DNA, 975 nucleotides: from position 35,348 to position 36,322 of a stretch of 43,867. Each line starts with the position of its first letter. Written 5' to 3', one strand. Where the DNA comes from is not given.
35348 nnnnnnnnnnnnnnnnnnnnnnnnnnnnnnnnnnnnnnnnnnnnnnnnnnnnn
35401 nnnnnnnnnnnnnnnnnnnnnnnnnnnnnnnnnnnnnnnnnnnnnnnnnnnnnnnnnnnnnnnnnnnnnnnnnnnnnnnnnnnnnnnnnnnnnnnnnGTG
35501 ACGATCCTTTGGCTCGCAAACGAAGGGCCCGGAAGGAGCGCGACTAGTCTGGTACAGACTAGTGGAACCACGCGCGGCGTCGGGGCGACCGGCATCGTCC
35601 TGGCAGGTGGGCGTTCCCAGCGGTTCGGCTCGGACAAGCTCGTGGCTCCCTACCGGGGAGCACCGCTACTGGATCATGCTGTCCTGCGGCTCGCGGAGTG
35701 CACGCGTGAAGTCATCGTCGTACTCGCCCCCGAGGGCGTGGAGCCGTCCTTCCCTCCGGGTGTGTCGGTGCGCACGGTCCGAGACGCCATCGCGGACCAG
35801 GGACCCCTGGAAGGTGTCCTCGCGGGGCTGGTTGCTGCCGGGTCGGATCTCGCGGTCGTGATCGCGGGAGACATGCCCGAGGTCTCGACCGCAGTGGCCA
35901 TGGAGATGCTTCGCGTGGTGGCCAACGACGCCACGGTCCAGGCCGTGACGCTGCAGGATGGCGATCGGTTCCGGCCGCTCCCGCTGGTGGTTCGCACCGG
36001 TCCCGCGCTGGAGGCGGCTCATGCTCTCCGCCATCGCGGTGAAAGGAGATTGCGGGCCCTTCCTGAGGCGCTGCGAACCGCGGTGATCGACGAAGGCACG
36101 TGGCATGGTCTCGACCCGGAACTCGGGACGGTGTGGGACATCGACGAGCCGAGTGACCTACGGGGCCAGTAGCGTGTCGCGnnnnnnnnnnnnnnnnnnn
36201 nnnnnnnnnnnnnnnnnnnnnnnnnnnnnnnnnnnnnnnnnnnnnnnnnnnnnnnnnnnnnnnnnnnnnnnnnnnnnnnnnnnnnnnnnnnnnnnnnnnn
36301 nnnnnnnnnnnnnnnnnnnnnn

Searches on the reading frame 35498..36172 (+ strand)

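Call 22: search_protein_families(library=pfam, proteins=[window:35498-36172:+], max_evalue=0.00001)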
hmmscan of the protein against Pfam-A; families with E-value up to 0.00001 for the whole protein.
window:35498-36172:+ (224 aa): 1 family
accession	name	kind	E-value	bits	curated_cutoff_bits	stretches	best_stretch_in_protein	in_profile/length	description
PF12804.13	NTP_transf_3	-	3e-31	109.2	27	1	32-187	1-155/160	MobA-like NTP transferase domain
